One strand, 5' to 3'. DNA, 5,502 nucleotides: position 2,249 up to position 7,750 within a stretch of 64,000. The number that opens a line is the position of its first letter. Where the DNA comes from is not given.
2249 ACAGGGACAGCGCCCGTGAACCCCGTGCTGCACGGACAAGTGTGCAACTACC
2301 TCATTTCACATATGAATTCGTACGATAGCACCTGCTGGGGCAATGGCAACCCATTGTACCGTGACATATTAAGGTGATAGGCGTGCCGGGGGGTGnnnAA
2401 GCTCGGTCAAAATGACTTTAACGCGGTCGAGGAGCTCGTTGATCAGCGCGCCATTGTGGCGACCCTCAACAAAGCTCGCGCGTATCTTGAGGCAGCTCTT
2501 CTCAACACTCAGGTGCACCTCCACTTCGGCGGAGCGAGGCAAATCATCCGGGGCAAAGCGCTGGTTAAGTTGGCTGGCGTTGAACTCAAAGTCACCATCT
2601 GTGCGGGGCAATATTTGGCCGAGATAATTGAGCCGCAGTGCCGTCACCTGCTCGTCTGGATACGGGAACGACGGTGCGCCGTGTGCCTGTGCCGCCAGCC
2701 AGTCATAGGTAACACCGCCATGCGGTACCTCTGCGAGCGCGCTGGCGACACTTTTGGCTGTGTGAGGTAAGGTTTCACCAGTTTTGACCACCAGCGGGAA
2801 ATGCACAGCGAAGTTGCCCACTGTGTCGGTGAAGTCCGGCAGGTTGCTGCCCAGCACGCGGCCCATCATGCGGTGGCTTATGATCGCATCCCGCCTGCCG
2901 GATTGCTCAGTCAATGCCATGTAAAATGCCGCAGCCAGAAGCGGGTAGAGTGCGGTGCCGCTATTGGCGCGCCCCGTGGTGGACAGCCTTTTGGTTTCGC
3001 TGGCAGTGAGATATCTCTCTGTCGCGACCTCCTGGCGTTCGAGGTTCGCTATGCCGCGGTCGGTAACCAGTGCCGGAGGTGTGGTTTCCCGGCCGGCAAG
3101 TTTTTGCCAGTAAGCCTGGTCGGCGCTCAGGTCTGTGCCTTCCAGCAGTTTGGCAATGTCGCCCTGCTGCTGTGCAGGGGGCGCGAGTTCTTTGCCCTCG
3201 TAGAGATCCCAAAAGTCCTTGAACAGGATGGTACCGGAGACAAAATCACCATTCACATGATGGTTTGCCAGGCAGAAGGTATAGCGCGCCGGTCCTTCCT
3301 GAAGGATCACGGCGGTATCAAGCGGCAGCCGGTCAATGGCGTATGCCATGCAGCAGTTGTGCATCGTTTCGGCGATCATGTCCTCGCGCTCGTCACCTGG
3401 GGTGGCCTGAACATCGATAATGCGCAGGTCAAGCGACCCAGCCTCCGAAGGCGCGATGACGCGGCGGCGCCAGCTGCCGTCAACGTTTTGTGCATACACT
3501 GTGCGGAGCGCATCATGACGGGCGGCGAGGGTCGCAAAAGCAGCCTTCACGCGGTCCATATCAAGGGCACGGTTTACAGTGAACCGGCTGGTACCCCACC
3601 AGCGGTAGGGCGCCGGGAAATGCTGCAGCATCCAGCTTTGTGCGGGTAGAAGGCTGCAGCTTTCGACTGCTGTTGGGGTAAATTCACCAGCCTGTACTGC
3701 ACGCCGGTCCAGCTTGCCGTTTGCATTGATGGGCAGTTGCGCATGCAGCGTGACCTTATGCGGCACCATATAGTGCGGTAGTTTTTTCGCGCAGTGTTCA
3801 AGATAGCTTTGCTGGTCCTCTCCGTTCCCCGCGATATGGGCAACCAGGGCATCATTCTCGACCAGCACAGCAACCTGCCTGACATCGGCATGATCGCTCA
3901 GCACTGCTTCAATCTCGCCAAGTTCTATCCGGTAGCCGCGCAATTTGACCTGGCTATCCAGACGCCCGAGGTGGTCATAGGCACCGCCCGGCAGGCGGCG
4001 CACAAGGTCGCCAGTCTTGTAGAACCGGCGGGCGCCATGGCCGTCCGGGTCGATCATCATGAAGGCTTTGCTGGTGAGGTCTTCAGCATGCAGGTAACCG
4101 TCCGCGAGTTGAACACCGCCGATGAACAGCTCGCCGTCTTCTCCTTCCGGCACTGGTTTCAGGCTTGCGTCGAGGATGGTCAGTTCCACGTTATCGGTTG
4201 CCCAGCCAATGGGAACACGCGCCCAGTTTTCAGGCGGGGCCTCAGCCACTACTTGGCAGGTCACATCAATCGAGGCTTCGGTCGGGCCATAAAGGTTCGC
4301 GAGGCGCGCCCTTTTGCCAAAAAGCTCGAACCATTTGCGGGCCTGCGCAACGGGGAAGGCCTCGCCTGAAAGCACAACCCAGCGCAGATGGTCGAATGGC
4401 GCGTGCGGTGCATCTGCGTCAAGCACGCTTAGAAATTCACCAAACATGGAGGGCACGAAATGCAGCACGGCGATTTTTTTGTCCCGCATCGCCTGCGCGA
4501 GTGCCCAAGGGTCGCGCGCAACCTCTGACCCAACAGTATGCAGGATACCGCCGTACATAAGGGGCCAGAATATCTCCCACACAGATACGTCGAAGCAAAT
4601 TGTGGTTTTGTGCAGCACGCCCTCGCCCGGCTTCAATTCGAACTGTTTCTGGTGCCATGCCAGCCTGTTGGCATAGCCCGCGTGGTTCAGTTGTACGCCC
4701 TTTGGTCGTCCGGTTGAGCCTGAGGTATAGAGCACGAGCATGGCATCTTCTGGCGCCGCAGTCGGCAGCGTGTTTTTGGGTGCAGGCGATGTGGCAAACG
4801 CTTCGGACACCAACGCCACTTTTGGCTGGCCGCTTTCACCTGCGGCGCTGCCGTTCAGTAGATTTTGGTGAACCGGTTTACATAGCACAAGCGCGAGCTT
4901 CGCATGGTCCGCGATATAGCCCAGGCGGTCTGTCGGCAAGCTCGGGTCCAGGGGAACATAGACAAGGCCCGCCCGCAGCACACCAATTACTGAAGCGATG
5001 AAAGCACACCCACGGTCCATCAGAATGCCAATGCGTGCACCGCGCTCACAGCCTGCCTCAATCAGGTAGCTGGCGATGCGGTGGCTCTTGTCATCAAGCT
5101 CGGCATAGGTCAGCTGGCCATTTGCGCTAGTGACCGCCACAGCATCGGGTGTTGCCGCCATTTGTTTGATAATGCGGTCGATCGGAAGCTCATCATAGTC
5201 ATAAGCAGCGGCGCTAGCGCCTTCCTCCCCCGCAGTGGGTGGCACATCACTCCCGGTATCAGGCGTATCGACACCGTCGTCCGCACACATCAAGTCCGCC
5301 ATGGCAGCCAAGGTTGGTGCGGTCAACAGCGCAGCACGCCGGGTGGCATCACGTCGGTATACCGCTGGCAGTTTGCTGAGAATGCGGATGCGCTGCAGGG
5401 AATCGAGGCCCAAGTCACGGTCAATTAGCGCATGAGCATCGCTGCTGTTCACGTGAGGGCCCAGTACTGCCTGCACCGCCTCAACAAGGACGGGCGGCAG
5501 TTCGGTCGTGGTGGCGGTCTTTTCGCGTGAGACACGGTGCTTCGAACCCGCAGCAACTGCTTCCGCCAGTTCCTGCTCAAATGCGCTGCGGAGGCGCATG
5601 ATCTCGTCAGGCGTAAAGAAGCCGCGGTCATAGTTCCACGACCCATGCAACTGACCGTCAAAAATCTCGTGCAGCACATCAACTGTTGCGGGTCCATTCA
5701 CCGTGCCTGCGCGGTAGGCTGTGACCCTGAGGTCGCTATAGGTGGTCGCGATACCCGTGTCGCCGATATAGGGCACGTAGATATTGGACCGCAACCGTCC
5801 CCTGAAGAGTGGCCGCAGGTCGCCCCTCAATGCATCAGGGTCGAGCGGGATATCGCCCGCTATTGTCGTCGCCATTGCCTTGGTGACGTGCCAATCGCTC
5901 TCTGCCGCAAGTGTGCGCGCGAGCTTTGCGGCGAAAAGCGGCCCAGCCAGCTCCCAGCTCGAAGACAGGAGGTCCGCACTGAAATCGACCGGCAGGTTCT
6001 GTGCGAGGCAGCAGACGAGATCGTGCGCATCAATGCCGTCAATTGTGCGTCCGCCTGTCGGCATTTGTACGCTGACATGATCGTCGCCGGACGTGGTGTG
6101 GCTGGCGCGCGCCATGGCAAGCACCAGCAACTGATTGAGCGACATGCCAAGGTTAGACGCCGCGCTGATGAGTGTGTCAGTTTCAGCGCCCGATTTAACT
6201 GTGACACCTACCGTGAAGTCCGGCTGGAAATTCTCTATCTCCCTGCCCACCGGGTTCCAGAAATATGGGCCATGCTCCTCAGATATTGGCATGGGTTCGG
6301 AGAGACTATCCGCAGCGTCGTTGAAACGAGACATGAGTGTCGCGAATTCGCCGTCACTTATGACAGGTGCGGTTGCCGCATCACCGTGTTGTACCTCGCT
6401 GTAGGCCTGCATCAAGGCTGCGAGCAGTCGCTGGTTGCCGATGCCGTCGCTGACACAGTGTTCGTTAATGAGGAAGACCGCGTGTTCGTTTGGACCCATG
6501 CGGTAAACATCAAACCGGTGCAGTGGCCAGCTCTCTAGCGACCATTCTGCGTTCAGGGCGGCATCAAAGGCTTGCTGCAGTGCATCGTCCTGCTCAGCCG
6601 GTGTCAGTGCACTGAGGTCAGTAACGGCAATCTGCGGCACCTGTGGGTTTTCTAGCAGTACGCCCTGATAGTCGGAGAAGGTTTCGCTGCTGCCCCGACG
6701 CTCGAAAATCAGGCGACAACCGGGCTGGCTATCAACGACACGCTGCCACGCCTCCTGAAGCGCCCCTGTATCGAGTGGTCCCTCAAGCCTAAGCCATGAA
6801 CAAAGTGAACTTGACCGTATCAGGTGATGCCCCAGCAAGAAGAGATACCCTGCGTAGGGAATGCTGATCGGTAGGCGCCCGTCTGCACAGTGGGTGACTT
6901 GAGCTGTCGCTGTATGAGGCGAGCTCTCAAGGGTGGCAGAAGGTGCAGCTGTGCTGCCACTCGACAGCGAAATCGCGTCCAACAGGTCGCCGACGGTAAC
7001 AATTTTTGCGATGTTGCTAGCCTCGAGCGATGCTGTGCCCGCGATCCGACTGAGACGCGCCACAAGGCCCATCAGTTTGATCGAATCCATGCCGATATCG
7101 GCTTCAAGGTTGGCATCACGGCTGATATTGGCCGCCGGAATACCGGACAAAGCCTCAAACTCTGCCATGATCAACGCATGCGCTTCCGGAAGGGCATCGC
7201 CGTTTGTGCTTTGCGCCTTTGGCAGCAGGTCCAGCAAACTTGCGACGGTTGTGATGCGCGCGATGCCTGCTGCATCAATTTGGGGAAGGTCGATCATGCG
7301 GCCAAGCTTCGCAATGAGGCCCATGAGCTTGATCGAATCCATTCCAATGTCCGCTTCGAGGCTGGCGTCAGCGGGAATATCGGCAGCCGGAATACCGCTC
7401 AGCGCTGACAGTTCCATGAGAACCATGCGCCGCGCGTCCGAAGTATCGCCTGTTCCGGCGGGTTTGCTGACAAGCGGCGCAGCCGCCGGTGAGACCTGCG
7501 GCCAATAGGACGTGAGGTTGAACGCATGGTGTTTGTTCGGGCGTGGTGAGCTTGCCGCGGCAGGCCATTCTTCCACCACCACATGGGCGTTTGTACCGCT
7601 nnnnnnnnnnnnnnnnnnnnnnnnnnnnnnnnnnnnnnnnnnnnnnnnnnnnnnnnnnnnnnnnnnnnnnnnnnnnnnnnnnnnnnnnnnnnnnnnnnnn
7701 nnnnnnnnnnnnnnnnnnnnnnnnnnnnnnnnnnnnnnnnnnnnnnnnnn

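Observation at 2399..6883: Non-canonical end of the assembly line: C - carrier - A(Ser) - C, no thioesterase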

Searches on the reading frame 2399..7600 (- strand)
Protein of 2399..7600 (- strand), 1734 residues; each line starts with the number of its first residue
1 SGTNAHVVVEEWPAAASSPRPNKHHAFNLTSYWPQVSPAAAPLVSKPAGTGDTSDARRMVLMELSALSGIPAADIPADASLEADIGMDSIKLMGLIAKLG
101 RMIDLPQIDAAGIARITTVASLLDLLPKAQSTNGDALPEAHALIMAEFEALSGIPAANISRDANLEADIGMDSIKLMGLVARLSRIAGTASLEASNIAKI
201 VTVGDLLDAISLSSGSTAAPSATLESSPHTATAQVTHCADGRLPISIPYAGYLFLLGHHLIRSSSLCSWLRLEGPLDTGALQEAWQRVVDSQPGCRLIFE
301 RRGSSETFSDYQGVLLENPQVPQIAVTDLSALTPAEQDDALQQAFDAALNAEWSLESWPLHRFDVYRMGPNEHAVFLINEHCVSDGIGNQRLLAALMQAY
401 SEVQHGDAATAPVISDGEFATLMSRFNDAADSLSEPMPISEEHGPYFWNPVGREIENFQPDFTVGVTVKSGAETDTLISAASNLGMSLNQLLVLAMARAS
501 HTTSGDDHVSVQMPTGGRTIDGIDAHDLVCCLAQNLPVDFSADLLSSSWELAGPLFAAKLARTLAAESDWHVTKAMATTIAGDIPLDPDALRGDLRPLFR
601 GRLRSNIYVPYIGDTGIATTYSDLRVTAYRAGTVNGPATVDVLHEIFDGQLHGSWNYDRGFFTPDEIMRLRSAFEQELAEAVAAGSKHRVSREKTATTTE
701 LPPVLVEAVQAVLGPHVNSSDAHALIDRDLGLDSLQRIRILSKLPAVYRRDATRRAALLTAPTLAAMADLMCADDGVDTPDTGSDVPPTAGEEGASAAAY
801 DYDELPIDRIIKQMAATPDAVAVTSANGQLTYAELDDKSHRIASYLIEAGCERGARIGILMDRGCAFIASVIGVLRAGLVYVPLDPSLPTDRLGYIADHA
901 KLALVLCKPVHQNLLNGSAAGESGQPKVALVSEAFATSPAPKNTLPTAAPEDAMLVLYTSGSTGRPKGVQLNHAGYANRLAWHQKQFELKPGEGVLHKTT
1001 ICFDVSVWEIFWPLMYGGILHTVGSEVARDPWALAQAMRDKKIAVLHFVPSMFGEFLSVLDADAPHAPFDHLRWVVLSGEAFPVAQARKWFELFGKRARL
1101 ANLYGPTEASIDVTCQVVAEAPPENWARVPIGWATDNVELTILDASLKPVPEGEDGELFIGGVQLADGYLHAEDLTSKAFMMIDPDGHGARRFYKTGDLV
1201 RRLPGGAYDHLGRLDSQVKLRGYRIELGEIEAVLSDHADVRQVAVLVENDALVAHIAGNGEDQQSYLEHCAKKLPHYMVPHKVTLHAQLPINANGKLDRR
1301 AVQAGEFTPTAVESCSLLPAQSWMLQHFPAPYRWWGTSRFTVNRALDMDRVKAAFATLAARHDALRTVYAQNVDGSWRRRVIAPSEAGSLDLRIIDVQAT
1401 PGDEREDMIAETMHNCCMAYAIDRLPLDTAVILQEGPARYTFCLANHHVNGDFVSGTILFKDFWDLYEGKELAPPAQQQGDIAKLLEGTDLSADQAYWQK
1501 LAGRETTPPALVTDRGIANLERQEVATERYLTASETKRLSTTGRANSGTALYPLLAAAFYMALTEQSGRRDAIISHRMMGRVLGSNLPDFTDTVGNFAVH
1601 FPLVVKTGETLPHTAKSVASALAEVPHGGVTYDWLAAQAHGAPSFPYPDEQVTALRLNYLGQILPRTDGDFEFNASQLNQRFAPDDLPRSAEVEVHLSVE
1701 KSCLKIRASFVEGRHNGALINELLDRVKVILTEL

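Call 5: search_protein_families(library=pfam, proteins=[window:2399-7600:-], max_evalue=0.01)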
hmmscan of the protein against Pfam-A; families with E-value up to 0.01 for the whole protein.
window:2399-7600:- (1734 aa): 5 families
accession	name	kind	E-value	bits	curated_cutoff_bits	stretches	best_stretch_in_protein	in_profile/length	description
PF00501.34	AMP-binding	-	7.9e-81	272.2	29.9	1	812-1170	3-384/384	AMP-binding enzyme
PF00668.25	Condensation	-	6.4e-56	190.4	30.6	2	1316-1733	6-432/456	Condensation domain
PF00550.31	PP-binding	-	4e-16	59.5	20.8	2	144-210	3-67/67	Phosphopantetheine attachment site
PF13193.12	AMP-binding_C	-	1.5e-07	32.7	24.5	1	1229-1296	1-76/76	AMP-binding enzyme C-terminal domain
PF16911.10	PapA_C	-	0.0018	18.2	30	0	470-512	13-57/203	Phthiocerol/phthiodiolone dimycocerosyl transferase C-terminus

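Call 6: search_protein_families(library=ncbifam, proteins=[window:2399-7600:-], max_evalue=0.01)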
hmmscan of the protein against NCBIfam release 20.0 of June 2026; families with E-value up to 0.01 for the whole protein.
window:2399-7600:- (1734 aa): 104 families (the best 25 are shown)
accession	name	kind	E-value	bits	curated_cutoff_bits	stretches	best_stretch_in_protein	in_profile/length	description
NF004282.0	PRK05691.1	subfamily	2.4e-135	452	4090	3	797-1304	1124-1624/4334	non-ribosomal peptide synthase/polyketide synthase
TIGR01733.1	AA-adenyl-dom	subfamily_domain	1.1e-118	396.7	317.4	1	831-1245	1-409/409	amino acid adenylation domain-containing protein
NF041803.1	NRPS_SolG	exception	5.4e-111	372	2200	1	812-1303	569-1071/1163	solanimycin non-ribosomal peptide synthetase SolG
NF007605.2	PRK10252.1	equivalog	2.2e-95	320.3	2400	1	810-1310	460-965/1292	enterobactin non-ribosomal peptide synthetase EntF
NF047350.1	aureusi_NRPS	equivalog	2e-88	297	2500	2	807-1303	416-892/2373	aureusimine non-ribosomal peptide synthetase AusA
NF038078.1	NRPS_MxcG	equivalog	2.9e-86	290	2300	2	807-1306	459-960/1442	myxochelin non-ribosomal peptide synthetase MxcG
NF003417.0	PRK04813.1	subfamily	1.5e-80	271.1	476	1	807-1303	6-500/505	D-alanine--poly(phosphoribitol) ligase subunit DltA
TIGR01734.1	D-ala-DACP-lig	equivalog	1.5e-78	264.6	559.85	1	808-1303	4-499/504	D-alanine--poly(phosphoribitol) ligase subunit DltA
NF004837.0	PRK06187.1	subfamily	5.1e-56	190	476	1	808-1303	11-519/531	long-chain-fatty-acid--CoA ligase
TIGR03098.1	ligase_PEP_1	hypoth_equivalog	3.8e-55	187.3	592.35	1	811-1304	7-516/517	acyl-CoA ligase (AMP-forming), exosortase A system-associated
TIGR03443.1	alpha_am_amid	equivalog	2.2e-46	157.9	1030.1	2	950-1251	414-737/1390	L-aminoadipate-semialdehyde dehydrogenase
NF004511.1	PRK05852.1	equivalog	6.6e-42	143.8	650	1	813-1304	8-502/505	FadD7 family fatty acid--CoA ligase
NF006181.0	PRK08314.1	subfamily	1.1e-40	139.4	705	2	925-1307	180-555/563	long-chain-fatty-acid--CoA ligase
NF005858.0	PRK07787.1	subfamily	1.8e-40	138.8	575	1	817-1303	14-469/471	acyl-CoA synthetase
NF004808.0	PRK06155.1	equivalog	4.2e-40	137.5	722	1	811-1309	27-525/542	ATP-dependent acyl-CoA ligase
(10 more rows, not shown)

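Call 13: find_homologous_proteins(query=window:2399-6943:-, max_evalue=1e-10)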
Query window:2399-6943:- (1515 aa): 340 proteins with E <= 1e-10 among 8000 candidates; the best 120 are listed.
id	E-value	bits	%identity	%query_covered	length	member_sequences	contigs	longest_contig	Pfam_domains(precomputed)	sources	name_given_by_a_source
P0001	0.0e+0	2375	69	99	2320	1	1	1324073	PF00668.26,PF00109.33,PF00550.32,PF00108.30,PF00501.35,PF13193.13,PF02801.29,PF16197.12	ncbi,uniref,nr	ncbi:non-ribosomal peptide synthetase [Kordiimonas aestuarii]|uniref:non-ribosomal peptide synthetas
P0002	1.7e-210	720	35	32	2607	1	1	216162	PF00668.26,PF00550.32,PF00501.35,PF13193.13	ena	-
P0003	3.4e-203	696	38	35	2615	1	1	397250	PF00668.26,PF00550.32,PF00501.35,PF13193.13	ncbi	ncbi:amino acid adenylation domain-containing protein, partial [Pseudomonas sp. No.117]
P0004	8.8e-203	695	33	99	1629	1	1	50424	PF00668.26,PF16911.11,PF00550.32,PF00501.35,PF13193.13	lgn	-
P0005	4.1e-198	679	33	99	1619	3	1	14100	PF00668.26,PF00550.32,PF00501.35,PF13193.13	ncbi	-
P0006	1.6e-196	674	32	33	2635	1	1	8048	PF00668.26,PF00550.32,PF00501.35,PF13193.13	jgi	jgi:amino acid adenylation domain-containing protein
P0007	1.1e-192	661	40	34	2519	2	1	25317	PF00668.26,PF00550.32,PF00501.35,PF13193.13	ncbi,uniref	ncbi:amino acid adenylation domain-containing protein, partial [Pseudomonas sp. BN415]|uniref:non-ri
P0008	2.2e-191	657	37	33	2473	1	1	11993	PF00668.26,PF00550.32,PF00501.35,PF13193.13,PF00975.27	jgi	jgi:amino acid adenylation domain-containing protein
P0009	2.2e-187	644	40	34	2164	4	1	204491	PF00668.26,PF00550.32,PF00501.35,PF13193.13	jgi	jgi:amino acid adenylation domain-containing protein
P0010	6.3e-185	635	40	34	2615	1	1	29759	PF00668.26,PF00550.32,PF00501.35,PF13193.13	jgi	jgi:amino acid adenylation domain-containing protein/non-ribosomal peptide synthase protein (TIGR017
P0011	2.6e-178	614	40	33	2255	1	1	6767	PF00668.26,PF00550.32,PF00501.35,PF13193.13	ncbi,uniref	ncbi:non-ribosomal peptide synthetase, partial [Longimicrobium sp.]|uniref:non-ribosomal peptide syn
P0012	2.3e-170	587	37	35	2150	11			PF00668.26,PF00550.32,PF00501.35,PF13193.13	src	-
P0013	3.5e-170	587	36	33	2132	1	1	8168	PF00668.26,PF00550.32,PF00501.35,PF13193.13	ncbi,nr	ncbi:MAG TPA: amino acid adenylation domain-containing protein [Thermoanaerobaculia bacterium]|nr:am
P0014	3.7e-167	577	41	32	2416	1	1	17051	PF00668.26,PF00550.32,PF00501.35,PF13193.13,PF00975.27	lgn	-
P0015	8.2e-167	575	38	32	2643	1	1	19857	PF00668.26,PF00550.32,PF00501.35,PF13193.13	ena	-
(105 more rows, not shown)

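Call 14: find_encoding_contigs(protein=P0001, flank=10000, max_places=2)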
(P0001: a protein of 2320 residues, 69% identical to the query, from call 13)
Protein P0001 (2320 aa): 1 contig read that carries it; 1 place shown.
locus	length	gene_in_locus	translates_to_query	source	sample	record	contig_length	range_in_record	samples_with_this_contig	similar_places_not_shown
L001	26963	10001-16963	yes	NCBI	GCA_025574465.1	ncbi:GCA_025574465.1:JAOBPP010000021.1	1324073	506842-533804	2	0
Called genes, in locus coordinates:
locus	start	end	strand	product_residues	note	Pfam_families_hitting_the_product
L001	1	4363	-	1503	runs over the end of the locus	PF00310:GATase_2, PF04898:Glu_syn_central, PF01645:Glu_synthase, PF01493:GXGXG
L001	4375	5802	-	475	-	PF14691:Fer4_20, PF00070:Pyr_redox (faint), PF01262:AlaDh_PNT_C (faint), PF01494:FAD_binding_3 (weak), PF03486:HI0933_like (faint), PF07992:Pyr_redox_2, PF13450:NAD_binding_8, PF13738:Pyr_redox_3 (weak), +1 more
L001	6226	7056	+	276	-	PF02673:BacA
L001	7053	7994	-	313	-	PF00106:adh_short (weak), PF01073:3Beta_HSD, PF01370:Epimerase, PF05368:NmrA, PF07993:NAD_binding_4 (faint), PF13460:NAD_binding_10, PF04321:RmlD_sub_bind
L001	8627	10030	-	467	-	PF01145:Band_7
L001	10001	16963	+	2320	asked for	PF00550:PP-binding, PF00109:ketoacyl-synt, PF00108:Thiolase_N (weak), PF02801:Ketoacyl-synt_C, PF16197:KAsynt_C_assoc, PF00668:Condensation, PF00501:AMP-binding, PF00668:Condensation, +1 more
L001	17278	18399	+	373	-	PF22020:RlmL_1st, PF01170:UPF0020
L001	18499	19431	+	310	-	PF01047:MarR, PF12802:MarR_2, PF00583:Acetyltransf_1, PF13673:Acetyltransf_10, PF13508:Acetyltransf_7, PF08445:FR47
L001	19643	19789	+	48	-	-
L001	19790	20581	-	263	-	PF13622:4HBT_3, PF20789:4HBT_3C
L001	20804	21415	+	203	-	PF01612:DNA_pol_A_exo1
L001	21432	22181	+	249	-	-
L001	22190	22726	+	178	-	PF03968:LptD_N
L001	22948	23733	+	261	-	PF00005:ABC_tran, PF13304:AAA_21 (faint), PF12399:BCA_ABC_TP_C (weak)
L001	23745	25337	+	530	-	PF00309:Sigma54_AID, PF04963:Sigma54_CBD, PF04552:Sigma54_DBD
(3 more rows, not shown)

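Call 15: find_encoding_contigs(protein=P0004, flank=10000, max_places=2)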
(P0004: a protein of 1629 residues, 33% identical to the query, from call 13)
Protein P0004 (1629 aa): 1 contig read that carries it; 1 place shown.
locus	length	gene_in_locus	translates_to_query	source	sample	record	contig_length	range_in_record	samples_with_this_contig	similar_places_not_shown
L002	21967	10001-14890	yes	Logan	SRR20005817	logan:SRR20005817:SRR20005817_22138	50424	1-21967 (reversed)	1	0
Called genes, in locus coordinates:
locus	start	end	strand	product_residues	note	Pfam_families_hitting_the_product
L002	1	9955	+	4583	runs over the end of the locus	PF14765:PS-DH, PF00106:adh_short, PF08659:KR, PF00109:ketoacyl-synt, PF02801:Ketoacyl-synt_C, PF16197:KAsynt_C_assoc, PF00109:ketoacyl-synt, PF00550:PP-binding, +26 more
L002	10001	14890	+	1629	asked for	PF00550:PP-binding (faint), PF00668:Condensation, PF16911:PapA_C (weak), PF00501:AMP-binding, PF13193:AMP-binding_C, PF00668:Condensation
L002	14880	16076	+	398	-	-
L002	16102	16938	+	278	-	PF00698:Acyl_transf_1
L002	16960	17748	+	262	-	PF22624:AASDHPPT_N, PF01648:ACPS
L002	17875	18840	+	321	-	PF02567:PhzC-PhzF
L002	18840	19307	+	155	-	PF00583:Acetyltransf_1, PF13508:Acetyltransf_7 (weak)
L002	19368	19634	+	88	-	-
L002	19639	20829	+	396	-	PF00756:Esterase (faint), PF07859:Abhydrolase_3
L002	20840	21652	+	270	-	PF01925:TauE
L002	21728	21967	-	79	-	?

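Call 16: find_encoding_contigs(protein=P0005, flank=10000, max_places=2)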
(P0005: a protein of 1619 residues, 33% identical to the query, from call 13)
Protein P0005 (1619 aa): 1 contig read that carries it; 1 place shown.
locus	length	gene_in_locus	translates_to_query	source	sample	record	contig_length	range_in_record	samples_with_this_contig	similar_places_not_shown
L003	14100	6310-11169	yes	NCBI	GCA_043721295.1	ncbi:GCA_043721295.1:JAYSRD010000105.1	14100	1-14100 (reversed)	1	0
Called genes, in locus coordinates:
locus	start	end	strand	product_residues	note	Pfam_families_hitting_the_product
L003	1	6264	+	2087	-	?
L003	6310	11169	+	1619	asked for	PF00550:PP-binding (faint), PF00668:Condensation, PF00501:AMP-binding, PF13193:AMP-binding_C, PF00668:Condensation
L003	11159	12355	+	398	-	-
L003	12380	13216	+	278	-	PF00698:Acyl_transf_1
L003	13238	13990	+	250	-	PF22624:AASDHPPT_N, PF01648:ACPS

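Call 27: search_protein_families(library=ncbifam, proteins=[L002:14880-16076:+], max_evalue=0.01)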
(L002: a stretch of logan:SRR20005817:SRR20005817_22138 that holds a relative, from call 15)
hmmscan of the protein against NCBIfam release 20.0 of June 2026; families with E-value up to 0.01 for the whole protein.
L002:14880-16076:+ (398 aa): 4 families
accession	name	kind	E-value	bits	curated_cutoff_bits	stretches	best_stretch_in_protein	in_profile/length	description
NF047509.1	Rv3131_FMN_oxido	subfamily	2.1e-53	181.9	199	1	66-396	3-319/319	Acg family FMN-binding oxidoreductase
NF005901.0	PRK07877.1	equivalog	1.8e-13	49.6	476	1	63-348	378-651/722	Rv1355c family protein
NF011424.0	PRK14851.1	subfamily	9.3e-09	33.8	1170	1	63-193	329-452/679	hypothetical protein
NF011425.0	PRK14852.1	equivalog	7.6e-07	27.4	1337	1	35-198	592-746/989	hypothetical protein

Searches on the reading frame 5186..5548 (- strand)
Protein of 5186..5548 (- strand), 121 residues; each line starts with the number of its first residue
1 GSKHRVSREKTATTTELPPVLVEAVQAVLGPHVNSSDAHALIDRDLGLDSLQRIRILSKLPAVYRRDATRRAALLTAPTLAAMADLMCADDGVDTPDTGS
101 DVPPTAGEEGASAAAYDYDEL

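Call 12: search_protein_families(library=pfam, proteins=[window:5186-5548:-], max_evalue=10)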
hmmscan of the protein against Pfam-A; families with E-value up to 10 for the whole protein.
window:5186-5548:- (121 aa): 1 family
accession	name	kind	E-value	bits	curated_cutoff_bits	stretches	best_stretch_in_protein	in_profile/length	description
PF00550.31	PP-binding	-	0.00016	22.3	20.8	1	21-86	3-66/67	Phosphopantetheine attachment site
